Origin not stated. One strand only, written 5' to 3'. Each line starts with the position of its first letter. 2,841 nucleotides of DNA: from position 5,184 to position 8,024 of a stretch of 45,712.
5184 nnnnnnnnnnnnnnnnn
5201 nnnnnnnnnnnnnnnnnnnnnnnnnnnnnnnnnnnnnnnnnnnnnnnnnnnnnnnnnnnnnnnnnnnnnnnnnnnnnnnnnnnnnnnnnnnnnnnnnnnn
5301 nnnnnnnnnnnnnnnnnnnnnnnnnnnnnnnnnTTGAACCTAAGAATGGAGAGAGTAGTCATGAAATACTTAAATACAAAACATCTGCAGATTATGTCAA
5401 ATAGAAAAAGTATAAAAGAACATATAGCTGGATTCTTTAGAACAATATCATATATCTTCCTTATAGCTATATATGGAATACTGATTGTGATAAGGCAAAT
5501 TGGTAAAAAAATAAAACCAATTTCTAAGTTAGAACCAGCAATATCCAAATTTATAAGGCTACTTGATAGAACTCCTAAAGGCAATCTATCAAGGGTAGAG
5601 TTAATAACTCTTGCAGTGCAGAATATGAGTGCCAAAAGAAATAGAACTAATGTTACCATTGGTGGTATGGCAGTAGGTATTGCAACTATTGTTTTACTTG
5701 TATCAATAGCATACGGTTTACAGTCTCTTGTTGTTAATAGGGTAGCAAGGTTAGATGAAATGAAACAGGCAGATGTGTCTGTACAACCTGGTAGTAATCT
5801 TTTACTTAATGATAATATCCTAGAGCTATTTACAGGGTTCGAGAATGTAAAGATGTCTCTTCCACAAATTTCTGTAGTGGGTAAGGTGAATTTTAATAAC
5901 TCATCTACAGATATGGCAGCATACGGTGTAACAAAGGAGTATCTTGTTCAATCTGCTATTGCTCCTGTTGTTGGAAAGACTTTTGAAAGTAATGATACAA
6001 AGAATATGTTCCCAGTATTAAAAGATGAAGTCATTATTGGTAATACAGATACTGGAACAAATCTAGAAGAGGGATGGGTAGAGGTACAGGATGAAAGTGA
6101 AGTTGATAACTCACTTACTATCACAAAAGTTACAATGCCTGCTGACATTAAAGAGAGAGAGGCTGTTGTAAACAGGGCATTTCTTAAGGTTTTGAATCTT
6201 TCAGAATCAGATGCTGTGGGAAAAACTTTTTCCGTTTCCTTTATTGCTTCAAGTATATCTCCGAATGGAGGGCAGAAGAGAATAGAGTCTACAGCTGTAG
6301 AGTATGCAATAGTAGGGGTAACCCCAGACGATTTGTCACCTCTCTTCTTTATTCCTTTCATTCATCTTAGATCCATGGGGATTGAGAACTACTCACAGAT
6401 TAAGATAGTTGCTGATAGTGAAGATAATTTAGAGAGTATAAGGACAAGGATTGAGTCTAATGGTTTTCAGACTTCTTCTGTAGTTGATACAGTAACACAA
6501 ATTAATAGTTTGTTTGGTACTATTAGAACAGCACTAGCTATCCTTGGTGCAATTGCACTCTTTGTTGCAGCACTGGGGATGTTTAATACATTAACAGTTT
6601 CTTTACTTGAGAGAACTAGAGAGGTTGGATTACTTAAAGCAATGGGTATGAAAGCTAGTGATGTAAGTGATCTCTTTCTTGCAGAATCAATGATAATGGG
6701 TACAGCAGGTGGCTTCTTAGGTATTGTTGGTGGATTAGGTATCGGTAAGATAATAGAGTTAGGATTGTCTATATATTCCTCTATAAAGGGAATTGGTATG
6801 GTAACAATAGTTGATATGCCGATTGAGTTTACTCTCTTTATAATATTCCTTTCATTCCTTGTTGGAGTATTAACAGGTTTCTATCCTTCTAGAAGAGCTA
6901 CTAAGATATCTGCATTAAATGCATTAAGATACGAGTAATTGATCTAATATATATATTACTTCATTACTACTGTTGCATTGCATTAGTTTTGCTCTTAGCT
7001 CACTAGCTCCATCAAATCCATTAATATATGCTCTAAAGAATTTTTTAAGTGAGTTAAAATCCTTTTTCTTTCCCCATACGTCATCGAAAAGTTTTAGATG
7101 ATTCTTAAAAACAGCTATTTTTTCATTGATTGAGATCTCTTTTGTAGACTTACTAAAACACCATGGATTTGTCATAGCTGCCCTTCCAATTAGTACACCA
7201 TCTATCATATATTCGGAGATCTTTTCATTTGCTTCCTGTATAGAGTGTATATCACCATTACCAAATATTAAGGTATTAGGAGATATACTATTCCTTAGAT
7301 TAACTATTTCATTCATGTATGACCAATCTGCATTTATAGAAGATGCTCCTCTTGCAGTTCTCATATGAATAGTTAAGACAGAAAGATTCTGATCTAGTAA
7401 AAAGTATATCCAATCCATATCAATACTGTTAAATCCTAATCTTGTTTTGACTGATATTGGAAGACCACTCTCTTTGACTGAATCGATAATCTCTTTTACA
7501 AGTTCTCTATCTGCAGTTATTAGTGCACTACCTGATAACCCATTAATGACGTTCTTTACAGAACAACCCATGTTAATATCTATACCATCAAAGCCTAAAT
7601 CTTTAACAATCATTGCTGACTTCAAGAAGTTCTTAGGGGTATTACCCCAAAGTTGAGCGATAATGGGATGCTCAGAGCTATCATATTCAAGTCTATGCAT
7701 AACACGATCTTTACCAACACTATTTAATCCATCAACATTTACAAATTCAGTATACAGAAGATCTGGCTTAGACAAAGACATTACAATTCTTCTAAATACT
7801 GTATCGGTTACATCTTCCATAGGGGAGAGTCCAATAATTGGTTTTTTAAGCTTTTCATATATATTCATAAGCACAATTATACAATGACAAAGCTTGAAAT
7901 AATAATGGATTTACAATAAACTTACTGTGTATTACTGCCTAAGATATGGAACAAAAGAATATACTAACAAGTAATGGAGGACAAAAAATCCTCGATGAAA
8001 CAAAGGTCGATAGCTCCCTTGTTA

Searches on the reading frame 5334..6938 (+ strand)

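Call 31: search_protein_families(library=pfam, proteins=[window:5334-6938:+], max_evalue=0.001)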
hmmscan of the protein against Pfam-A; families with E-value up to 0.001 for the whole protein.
window:5334-6938:+ (534 aa): 2 families
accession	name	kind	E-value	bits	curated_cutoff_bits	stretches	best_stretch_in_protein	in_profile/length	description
PF02687.27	FtsX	-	4.8e-19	69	25.5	1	403-526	2-119/120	FtsX-like permease C-terminal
PF12704.14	MacB_PCD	-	2.4e-09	38.2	27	1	107-237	3-127/207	MacB-like periplasmic core domain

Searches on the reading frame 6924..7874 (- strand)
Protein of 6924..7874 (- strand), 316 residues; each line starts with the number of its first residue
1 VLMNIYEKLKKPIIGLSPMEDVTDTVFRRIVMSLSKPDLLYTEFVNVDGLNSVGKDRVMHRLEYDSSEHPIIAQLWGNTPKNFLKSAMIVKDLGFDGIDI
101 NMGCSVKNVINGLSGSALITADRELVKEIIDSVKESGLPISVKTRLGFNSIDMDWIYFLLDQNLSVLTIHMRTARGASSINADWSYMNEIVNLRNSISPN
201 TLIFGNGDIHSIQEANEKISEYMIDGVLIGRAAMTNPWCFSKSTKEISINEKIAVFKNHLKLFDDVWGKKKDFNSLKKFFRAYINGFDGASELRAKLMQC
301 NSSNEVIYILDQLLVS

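Call 31: search_protein_families(library=pfam, proteins=[window:6924-7874:-], max_evalue=0.001)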
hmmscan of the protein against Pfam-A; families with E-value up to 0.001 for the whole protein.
window:6924-7874:- (316 aa): 1 family
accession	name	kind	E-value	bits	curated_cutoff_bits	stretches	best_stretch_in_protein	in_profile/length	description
PF01207.24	Dus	-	1.4e-53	182.5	20.4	1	16-306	2-298/311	Dihydrouridine synthase (Dus)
